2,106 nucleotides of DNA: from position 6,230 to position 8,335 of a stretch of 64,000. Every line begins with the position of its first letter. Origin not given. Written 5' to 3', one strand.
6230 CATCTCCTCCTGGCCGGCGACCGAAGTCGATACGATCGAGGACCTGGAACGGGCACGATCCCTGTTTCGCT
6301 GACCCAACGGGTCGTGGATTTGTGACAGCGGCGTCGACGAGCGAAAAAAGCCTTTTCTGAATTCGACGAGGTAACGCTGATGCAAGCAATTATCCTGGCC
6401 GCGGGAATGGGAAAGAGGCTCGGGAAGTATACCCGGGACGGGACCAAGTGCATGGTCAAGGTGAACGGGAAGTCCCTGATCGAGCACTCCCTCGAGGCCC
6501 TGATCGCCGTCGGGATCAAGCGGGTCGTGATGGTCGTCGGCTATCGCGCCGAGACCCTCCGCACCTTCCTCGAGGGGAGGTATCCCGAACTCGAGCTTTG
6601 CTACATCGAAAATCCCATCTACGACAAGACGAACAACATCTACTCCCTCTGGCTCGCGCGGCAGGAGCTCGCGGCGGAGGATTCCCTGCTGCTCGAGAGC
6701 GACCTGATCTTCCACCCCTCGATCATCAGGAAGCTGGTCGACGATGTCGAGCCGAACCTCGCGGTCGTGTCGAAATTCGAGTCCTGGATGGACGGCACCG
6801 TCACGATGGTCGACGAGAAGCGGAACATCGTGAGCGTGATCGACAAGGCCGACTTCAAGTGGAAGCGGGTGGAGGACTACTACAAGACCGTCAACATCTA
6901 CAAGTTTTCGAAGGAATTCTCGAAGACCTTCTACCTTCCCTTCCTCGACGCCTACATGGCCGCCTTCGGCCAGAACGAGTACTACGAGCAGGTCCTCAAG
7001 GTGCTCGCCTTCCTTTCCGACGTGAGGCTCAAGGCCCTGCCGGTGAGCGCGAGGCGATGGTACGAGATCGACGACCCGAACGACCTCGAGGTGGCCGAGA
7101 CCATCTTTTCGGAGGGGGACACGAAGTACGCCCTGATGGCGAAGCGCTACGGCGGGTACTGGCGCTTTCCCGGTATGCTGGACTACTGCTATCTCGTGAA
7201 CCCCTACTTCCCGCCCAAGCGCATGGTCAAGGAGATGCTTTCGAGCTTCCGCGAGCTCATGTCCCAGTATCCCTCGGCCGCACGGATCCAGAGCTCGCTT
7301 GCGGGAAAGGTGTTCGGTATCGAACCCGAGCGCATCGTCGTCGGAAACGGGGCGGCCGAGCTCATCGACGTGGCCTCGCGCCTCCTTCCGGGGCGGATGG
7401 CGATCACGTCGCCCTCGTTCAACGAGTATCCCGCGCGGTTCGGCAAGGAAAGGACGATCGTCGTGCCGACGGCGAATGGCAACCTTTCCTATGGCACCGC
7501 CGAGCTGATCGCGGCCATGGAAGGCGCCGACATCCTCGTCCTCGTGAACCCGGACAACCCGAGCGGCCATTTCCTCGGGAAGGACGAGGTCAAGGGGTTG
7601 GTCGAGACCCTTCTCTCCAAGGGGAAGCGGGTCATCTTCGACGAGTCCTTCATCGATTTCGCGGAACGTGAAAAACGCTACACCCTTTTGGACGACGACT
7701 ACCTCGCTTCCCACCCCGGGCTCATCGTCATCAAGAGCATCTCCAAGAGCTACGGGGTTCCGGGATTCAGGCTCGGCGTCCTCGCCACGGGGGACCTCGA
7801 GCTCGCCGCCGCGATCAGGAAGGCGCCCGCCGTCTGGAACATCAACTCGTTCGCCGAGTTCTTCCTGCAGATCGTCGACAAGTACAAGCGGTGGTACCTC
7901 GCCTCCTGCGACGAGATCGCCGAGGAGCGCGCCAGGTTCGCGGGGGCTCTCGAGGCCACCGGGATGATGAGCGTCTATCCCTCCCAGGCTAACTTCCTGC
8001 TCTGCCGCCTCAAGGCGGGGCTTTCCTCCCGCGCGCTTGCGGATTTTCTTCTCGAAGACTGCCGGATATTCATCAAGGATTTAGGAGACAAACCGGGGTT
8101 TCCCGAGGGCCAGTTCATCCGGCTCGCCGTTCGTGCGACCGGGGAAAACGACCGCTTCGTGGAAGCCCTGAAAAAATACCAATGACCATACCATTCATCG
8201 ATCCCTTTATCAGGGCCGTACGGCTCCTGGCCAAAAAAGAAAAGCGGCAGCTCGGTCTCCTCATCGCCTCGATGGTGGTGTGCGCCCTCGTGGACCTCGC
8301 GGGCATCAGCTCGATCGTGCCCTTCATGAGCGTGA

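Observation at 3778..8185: Self-contained head-group module: LicD plus two LicC-type cytidylyltransferases plus two HisC/CobD-type PLP enzymes, without LicA/LicB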

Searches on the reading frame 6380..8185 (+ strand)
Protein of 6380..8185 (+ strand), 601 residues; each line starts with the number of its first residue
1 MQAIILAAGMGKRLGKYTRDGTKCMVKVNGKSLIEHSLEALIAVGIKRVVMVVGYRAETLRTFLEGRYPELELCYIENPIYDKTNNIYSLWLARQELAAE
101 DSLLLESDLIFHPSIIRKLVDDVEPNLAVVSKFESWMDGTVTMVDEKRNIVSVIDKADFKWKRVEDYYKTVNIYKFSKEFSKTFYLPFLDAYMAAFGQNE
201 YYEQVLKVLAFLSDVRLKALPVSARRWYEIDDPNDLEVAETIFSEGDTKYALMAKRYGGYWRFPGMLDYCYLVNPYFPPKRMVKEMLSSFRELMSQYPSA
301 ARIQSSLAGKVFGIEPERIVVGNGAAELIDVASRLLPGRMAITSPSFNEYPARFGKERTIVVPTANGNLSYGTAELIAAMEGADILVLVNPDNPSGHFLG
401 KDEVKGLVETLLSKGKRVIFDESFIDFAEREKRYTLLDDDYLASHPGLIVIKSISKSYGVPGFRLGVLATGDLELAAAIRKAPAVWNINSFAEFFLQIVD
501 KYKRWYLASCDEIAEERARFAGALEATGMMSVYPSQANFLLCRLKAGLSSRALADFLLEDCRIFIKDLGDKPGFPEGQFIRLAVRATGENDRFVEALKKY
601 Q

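Call 4: search_protein_families(library=pfam, proteins=[window:6380-8185:+], max_evalue=0.01)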
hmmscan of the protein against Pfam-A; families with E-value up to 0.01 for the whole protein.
window:6380-8185:+ (601 aa): 4 families
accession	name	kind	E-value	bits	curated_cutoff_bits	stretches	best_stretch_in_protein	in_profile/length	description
PF00155.27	Aminotran_1_2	-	2.2e-28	99.9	19.7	1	304-596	48-360/361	Aminotransferase class I and II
PF12804.13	NTP_transf_3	-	5.4e-15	56.4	27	1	3-132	1-122/160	MobA-like NTP transferase domain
PF00483.29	NTP_transferase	-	1.3e-09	38.5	21.2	1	3-113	2-115/245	Nucleotidyl transferase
PF01128.25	IspD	-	3.1e-05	24.3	27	1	1-56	1-54/221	2-C-methyl-D-erythritol 4-phosphate cytidylyltransferase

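Call 5: search_protein_families(library=ncbifam, proteins=[window:6380-8185:+], max_evalue=0.01)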
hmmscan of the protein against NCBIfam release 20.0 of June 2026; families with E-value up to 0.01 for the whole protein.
window:6380-8185:+ (601 aa): 92 families (the best 25 are shown)
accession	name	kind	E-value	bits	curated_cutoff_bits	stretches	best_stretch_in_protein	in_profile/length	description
TIGR01140.1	L_thr_O3P_dcar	equivalog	5.2e-53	180.3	290.55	1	262-598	15-331/331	threonine-phosphate decarboxylase CobD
TIGR01141.1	hisC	equivalog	9e-39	133.3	276.55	1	274-599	30-348/349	histidinol-phosphate transaminase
NF003496.0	PRK05166.1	equivalog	1.7e-33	115.9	540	1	274-599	46-368/373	histidinol-phosphate transaminase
NF005915.1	PRK07908.1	equivalog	3e-31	109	360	1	263-598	11-332/332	Rv2231c family histidinol phosphate aminotransferase CobC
NF006225.0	PRK08354.1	equivalog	2e-28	99.7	288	1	258-600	9-315/318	putative aminotransferase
NF053748.1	bifunc_CobBC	exception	3e-27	95.3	950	1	263-597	479-796/797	bifunctional hydrogenobyrinic acid a,c-diamide synthase/histidinol phosphate aminotransferase CobBC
NF005021.0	PRK06425.1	equivalog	8.6e-26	90.8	353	1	288-599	43-329/335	histidinol-phosphate aminotransferase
NF002878.0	PRK03321.1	subfamily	6.4e-25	87.6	374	1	277-599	34-347/352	histidinol-phosphate transaminase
TIGR03992.1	Arch_glmU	subfamily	9e-22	77.5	292.1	1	1-239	1-224/393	bifunctional sugar-1-phosphate nucleotidylyltransferase/acetyltransferase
NF002726.0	PRK02610.1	equivalog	2.5e-20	72.8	391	1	312-599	87-367/374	histidinol-phosphate transaminase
NF002877.0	PRK03317.1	equivalog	9.5e-20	70.7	409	1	274-600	41-366/374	histidinol-phosphate transaminase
NF041364.1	GntC_guanitoxin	equivalog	2.8e-19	69.2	415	1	312-566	56-322/356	guanitoxin biosynthesis PLP-dependent (S)-gamma-hydroxy-L-arginine cyclodehydratase GntC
NF006014.0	PRK08153.1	equivalog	7.7e-19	67.8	510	1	298-597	68-360/370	pyridoxal phosphate-dependent aminotransferase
NF041313.1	UDPGP_AglF_Halo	equivalog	1.8e-18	66.8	400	1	1-158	1-160/234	UTP--glucose-1-phosphate uridylyltransferase AglF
NF041135.1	IPPtranDIPPsyn_Thcocales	equivalog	1.3e-16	60.6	580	1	1-242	1-216/419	bifunctional L-myo-inositol-1-phosphate cytidylyltransferase/CDP-L-myo-inositol myo-inositolphosphotransferase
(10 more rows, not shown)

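Call 6: search_solved_structures(query=window:6380-8185:+, max_evalue=0.00001)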
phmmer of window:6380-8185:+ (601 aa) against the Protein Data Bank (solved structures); distinct sequences matched with E-value up to 0.00001: 37.
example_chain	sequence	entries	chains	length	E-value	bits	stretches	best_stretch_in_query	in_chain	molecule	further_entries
6oux_A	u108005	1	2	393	7.2e-43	150.5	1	267-599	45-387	Threonine phosphate decarboxylase-like enzyme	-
3ftb_A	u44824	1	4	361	6e-34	121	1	260-599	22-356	Histidinol-phosphate aminotransferase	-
1lc5_A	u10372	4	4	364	7.3e-32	114.1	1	266-598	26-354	L-Threonine-O-3-Phosphate Decarboxylase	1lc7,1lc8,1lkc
8bj1_A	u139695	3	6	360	6.3e-24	87.9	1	273-569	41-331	histidinol-phosphate aminotransferase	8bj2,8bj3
8bj4_A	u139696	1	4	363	6.5e-24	87.9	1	273-569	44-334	histidinol-phosphate aminotransferase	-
3fkd_A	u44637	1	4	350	7.3e-19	71.2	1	297-599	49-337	L-threonine-O-3-phosphate decarboxylase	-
4r2n_A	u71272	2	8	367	1.2e-16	63.9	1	276-599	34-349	Putative phenylalanine aminotransferase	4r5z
3euc_A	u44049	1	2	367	2.3e-16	63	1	265-597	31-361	Histidinol-phosphate aminotransferase 2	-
3p1t_A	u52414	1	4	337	3.5e-16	62.4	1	290-600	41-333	Putative histidinol-phosphate aminotransferase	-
1fg3_A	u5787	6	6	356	4.2e-16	62.1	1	294-599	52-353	HISTIDINOL PHOSPHATE AMINOTRANSFERASE | HISTIDINOL-PHOSPHATE AMINOTRANSFERASE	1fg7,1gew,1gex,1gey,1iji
7szp_A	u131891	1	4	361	3.1e-14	56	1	305-597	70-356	Histidinol-phosphate aminotransferase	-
4wbt_A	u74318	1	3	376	5.9e-14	55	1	307-597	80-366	Probable histidinol-phosphate aminotransferase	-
3hdo_A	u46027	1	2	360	6.4e-14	54.9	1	273-543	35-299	Histidinol-phosphate aminotransferase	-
6pd1_A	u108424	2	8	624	2.4e-13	53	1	2-239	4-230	Nucleotidyl transferase/aminotransferase, class V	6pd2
1jyk_A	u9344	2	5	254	4.8e-13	52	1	2-111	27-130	CTP:phosphocholine Cytidylyltransferase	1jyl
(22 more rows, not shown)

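Call 10: find_homologous_proteins(query=window:6380-8185:+, max_evalue=1e-10)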
Query window:6380-8185:+ (601 aa): 8000 proteins with E <= 1e-10 among 8000 candidates; the best 120 are listed.
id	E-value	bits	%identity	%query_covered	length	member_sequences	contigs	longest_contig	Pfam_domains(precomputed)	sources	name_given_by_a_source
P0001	0.0e+0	1356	100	100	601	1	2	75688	PF00483.30,PF00155.28,PF12804.14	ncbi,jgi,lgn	jgi:histidinol-phosphate/aromatic aminotransferase/cobyric acid decarboxylase-like protein/choline k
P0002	1.4e-295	1000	73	100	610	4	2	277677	PF00483.30,PF00155.28,PF01128.26,PF12804.14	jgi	jgi:histidinol-phosphate/aromatic aminotransferase/cobyric acid decarboxylase-like protein/choline k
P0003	1.0e-294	997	73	99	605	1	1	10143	PF00483.30,PF00155.28,PF12804.14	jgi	jgi:histidinol-phosphate/aromatic aminotransferase/cobyric acid decarboxylase-like protein/choline k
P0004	1.3e-292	990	73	100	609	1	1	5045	PF00483.30,PF00155.28,PF01128.26,PF12804.14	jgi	jgi:histidinol-phosphate/aromatic aminotransferase/cobyric acid decarboxylase-like protein/choline k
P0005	1.0e-290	984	72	99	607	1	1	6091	PF00483.30,PF00155.28,PF12804.14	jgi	jgi:histidinol-phosphate/aromatic aminotransferase/cobyric acid decarboxylase-like protein/choline k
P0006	1.4e-290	983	73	99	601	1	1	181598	PF00483.30,PF00155.28,PF12804.14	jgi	jgi:histidinol-phosphate/aromatic aminotransferase/cobyric acid decarboxylase-like protein/choline k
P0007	3.7e-290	982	73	99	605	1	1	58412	PF00483.30,PF00155.28,PF12804.14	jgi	jgi:histidinol-phosphate/aromatic aminotransferase/cobyric acid decarboxylase-like protein/choline k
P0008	5.4e-290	981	73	100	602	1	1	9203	PF00483.30,PF00155.28,PF12804.14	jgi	jgi:histidinol-phosphate/aromatic aminotransferase/cobyric acid decarboxylase-like protein/choline k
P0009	1.1e-289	980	73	99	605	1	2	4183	PF00483.30,PF00155.28,PF12804.14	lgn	-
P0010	1.1e-289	980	72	100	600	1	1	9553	PF00483.30,PF00155.28,PF12804.14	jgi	jgi:histidinol-phosphate/aromatic aminotransferase/cobyric acid decarboxylase-like protein/choline k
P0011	1.8e-289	980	72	100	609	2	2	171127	PF00483.30,PF00155.28,PF01128.26,PF12804.14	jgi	jgi:histidinol-phosphate/aromatic aminotransferase/cobyric acid decarboxylase-like protein/choline k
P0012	2.0e-288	976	72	100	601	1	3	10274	PF00483.30,PF00155.28,PF12804.14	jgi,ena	-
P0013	2.3e-288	976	72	99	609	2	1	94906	PF00483.30,PF00155.28,PF01128.26,PF12804.14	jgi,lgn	jgi:histidinol-phosphate/aromatic aminotransferase/cobyric acid decarboxylase-like protein/choline k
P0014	5.4e-288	975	71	100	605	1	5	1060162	PF00483.30,PF00155.28,PF12804.14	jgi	jgi:histidinol-phosphate/aromatic aminotransferase/cobyric acid decarboxylase-like protein/choline k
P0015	1.3e-287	974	72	99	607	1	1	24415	PF00483.30,PF00155.28,PF12804.14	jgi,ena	-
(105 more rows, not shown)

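Call 15: find_encoding_contigs(protein=P0001, flank=10000, max_places=3)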
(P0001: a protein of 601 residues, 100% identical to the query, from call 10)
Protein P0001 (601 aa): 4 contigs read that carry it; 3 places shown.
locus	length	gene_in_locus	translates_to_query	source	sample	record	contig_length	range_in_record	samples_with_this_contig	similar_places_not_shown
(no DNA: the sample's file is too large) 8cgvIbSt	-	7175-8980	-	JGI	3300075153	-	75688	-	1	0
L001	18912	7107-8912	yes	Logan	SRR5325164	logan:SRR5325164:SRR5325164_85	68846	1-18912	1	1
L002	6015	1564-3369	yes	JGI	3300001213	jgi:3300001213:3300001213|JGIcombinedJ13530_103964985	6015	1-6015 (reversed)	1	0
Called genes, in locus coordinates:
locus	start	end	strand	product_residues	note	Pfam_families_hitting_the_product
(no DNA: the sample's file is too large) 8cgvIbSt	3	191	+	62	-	?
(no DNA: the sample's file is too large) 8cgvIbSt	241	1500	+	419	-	PF02706:Wzz (weak), PF13807:GNVR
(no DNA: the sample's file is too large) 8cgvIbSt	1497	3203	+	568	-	PF10531:SLBB (faint), PF22461:SLBB_2 (faint)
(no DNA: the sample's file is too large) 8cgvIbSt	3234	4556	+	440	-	PF03721:UDPG_MGDP_dh_N, PF00984:UDPG_MGDP_dh, PF03720:UDPG_MGDP_dh_C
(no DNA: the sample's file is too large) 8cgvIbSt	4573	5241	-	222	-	PF04991:LicD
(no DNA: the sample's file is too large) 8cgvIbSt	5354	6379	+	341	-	PF00155:Aminotran_1_2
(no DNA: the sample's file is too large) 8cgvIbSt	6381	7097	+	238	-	PF00483:NTP_transferase, PF12804:NTP_transf_3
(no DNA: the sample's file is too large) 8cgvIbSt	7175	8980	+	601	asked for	PF00483:NTP_transferase, PF12804:NTP_transf_3, PF00155:Aminotran_1_2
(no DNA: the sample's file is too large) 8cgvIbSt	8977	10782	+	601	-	PF00664:ABC_membrane, PF00005:ABC_tran, PF02463:SMC_N (weak)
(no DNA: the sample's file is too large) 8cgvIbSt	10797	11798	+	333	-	-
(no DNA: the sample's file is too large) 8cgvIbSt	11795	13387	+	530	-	PF14052:Caps_assemb_Wzi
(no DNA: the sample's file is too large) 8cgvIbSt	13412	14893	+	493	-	PF13439:Glyco_transf_4 (weak), PF00534:Glycos_transf_1, PF20706:GT4-conflict, PF13692:Glyco_trans_1_4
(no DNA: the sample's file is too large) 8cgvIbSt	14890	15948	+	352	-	-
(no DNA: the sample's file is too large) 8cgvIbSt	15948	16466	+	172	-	PF00132:Hexapep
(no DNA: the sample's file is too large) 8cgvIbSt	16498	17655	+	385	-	PF13439:Glyco_transf_4 (weak), PF13579:Glyco_trans_4_4, PF00534:Glycos_transf_1, PF13692:Glyco_trans_1_4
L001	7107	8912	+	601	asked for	PF00483:NTP_transferase, PF12804:NTP_transf_3, PF00155:Aminotran_1_2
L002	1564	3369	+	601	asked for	PF00483:NTP_transferase, PF12804:NTP_transf_3, PF00155:Aminotran_1_2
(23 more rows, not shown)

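Call 24: find_related_loci(query=A1, collection=genome_contigs, flank=10000)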
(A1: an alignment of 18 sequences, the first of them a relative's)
Query A1 (601 aa) in genome_contigs; peptide patterns used: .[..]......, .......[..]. (x = any residue, [..] = any of these).
600 stretches matched a pattern (row limit reached: there are more); 590 encode a relative of the query (tblastn E <= 1e-3); the best 80 are kept; 80 distinct loci.
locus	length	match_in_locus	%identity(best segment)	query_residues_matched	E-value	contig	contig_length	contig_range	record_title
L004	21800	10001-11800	73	1-599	0e+0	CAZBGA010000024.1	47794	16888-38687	MAG TPA_asm: uncultured Treponemataceae bacterium isolate binchicken_co3_301 genome assembly, contig: NODE_2124_length_4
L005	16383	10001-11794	71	1-597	0e+0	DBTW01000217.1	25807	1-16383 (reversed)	MAG TPA_asm: Spirochaetaceae bacterium UBA1306 UBA1306_contig_9989, whole genome shotgun sequence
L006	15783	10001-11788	70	2-597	0e+0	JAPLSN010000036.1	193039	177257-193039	MAG: Spirochaetes bacterium isolate LacPavin_0920_SED2_MAG_63_13 LacPavin_0920_SED2_scaffold_1415820, whole genome shotg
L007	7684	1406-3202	72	1-598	0e+0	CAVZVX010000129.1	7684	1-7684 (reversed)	MAG: uncultured Spirochaetota bacterium isolate MFD02138.bin.2.36 genome assembly, contig: contig_22360, whole genome sh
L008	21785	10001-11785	69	2-597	0e+0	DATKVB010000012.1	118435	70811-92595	MAG TPA_asm: bacterium isolate SMAG_U14122 k141_2706883, whole genome shotgun sequence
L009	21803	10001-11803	63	1-598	0e+0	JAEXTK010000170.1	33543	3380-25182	MAG: Spirochaetes bacterium isolate OH_HBrB_349 k127_279294, whole genome shotgun sequence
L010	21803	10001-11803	59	1-599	0e+0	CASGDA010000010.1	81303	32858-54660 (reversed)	uncultured Treponema sp. isolate O100_L3_H548_idba_bin.19 genome assembly, contig: O100_L3_H548_idba_bin.19.fa_scaffold_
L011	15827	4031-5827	58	1-599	0e+0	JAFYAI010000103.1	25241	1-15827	MAG: Spirochaetales bacterium isolate RGIG6909 Sheep_Rumen-5__c1207175, whole genome shotgun sequence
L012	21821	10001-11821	55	1-600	0e+0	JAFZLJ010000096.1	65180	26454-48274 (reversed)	MAG: Treponema sp. isolate RGIG7872 Water_buffalos_Reticulum-4__c682654, whole genome shotgun sequence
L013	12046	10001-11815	56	1-599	0e+0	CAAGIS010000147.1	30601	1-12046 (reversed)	MAG TPA_asm: Spirochaetia bacterium, isolate HGM23200, WGS project CAAGIS010000000 data, contig: SRS476289_54_k119_20094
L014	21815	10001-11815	55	1-598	0e+0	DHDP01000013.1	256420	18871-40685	MAG TPA_asm: Treponema sp. UBA4873 UBA4873_contig_36, whole genome shotgun sequence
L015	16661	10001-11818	56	1-599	0e+0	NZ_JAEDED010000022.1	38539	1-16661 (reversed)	MAG: Treponema sp. isolate MAG049 NODE_836_length_38539_cov_143.447121, whole genome shotgun sequence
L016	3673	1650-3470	56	1-600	0e+0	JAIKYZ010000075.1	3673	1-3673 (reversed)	MAG: Treponema sp. isolate RUI494 k141_14576430_flag=0_multi=8.9773_len=3673, whole genome shotgun sequence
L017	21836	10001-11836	54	1-601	0e+0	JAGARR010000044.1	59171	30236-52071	MAG: Spirochaetaceae bacterium isolate RGIG8712 Water_deer_Colon-3__c419207, whole genome shotgun sequence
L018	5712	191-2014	54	1-599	0e+0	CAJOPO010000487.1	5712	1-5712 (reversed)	uncultured Treponema sp. isolate Rumen_Coassembly_mag_2196 genome assembly, contig: k87_30426696, whole genome shotgun s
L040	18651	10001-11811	56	1-598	0e+0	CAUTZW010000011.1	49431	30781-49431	MAG TPA_asm: uncultured Treponema sp. isolate ERR10228843_bin.1_MetaWRAP_v1.3_MAG genome assembly, contig: ERZ21659601.6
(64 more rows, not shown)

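Call 38: find_related_loci(query=A2, collection=metagenome_contigs, flank=8000)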
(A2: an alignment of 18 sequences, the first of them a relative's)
Query A2 (341 aa) in metagenome_contigs; peptide patterns used: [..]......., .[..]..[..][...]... (x = any residue, [..] = any of these).
600 stretches matched a pattern (row limit reached: there are more); 594 encode a relative of the query (tblastn E <= 1e-3); the best 80 are kept; 80 distinct loci.
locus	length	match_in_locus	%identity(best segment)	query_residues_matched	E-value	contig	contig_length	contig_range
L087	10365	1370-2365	50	7-338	2e-120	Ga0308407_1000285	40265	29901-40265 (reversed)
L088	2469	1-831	49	64-340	3e-88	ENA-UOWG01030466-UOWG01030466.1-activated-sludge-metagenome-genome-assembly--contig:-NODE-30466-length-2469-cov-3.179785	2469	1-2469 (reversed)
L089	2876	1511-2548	42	1-341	1e-85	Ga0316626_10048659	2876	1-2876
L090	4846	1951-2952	44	3-333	2e-83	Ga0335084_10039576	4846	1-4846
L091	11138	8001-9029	41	4-341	1e-82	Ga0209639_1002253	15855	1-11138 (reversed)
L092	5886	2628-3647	42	3-337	3e-82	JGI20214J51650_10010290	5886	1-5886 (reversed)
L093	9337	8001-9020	42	3-337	3e-82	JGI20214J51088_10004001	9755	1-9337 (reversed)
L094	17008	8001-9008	42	2-334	4e-80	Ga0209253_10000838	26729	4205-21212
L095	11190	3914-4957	39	2-340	6e-80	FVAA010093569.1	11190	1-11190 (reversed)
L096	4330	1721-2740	40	4-340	2e-80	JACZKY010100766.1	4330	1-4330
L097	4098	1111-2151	39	1-341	4e-80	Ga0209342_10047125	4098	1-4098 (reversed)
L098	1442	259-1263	39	3-334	5e-85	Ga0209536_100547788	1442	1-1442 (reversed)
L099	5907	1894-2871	41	5-326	1e-79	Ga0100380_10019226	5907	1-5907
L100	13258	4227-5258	39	2-340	2e-79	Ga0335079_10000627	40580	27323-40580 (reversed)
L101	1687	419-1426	39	4-334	1e-81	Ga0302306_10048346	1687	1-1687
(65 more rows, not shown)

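Call 52: search_protein_families(library=pfam, proteins=[L040:11868-13211:+, L040:12970-14376:+, L040:14772-16613:+], max_evalue=0.001)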
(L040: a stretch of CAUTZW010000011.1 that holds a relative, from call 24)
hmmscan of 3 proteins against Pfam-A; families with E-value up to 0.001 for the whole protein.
L040:11868-13211:+ (447 aa): 2 families
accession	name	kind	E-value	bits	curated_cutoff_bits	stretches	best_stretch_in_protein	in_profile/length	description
PF13714.12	PEP_mutase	-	3.1e-54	184.5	31.5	1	163-420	1-239/240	Phosphoenolpyruvate phosphomutase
PF01467.32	CTP_transf_like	-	4.7e-12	46.7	21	1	26-146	7-131/133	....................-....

L040:12970-14376:+ (468 aa): 2 families
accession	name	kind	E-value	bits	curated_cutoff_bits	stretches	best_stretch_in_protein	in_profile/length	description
PF02776.23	TPP_enzyme_N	-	2.3e-16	60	26.8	1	90-201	6-111/119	Thiamine pyrophosphate enzyme, N-terminal TPP binding domain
PF02775.26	TPP_enzyme_C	-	6.1e-12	46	21.9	1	313-433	24-149/151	Thiamine pyrophosphate enzyme, C-terminal TPP binding domain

L040:14772-16613:+ (613 aa): 3 families
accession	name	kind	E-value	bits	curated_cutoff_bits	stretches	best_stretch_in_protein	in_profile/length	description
PF00266.25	Aminotran_5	-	4.4e-22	79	21.5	1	269-546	28-313/371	Aminotransferase class-V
PF12804.13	NTP_transf_3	-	2.1e-11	44.7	27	1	5-158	1-151/160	MobA-like NTP transferase domain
PF00483.29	NTP_transferase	-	1.7e-07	31.5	21.2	1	5-114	2-117/245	Nucleotidyl transferase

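Call 62: find_encoding_contigs(protein=P0002, flank=10000, max_places=1)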
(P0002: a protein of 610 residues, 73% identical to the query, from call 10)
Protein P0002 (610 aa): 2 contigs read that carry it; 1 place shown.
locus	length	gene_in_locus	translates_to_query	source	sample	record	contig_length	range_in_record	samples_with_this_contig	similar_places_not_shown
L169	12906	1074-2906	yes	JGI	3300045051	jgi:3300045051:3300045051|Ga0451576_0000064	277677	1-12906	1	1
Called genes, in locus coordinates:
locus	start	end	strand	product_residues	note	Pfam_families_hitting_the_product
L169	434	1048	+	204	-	PF12802:MarR_2 (weak), PF13412:HTH_24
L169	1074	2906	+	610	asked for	PF00483:NTP_transferase, PF01128:IspD (weak), PF12804:NTP_transf_3, PF00155:Aminotran_1_2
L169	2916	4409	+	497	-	-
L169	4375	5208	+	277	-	PF20380:DUF6675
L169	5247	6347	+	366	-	PF01370:Epimerase, PF04321:RmlD_sub_bind (weak), PF16363:GDP_Man_Dehyd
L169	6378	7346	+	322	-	PF01370:Epimerase, PF04321:RmlD_sub_bind (weak), PF16363:GDP_Man_Dehyd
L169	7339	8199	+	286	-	PF01061:ABC2_membrane, PF12698:ABC2_membrane_3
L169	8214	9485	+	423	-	PF00005:ABC_tran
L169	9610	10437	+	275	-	PF00535:Glycos_transf_2, PF10111:Glyco_tranf_2_2, PF13641:Glyco_tranf_2_3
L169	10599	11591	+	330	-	PF01501:Glyco_transf_8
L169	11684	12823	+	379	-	PF01757:Acyl_transf_3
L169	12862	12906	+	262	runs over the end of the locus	-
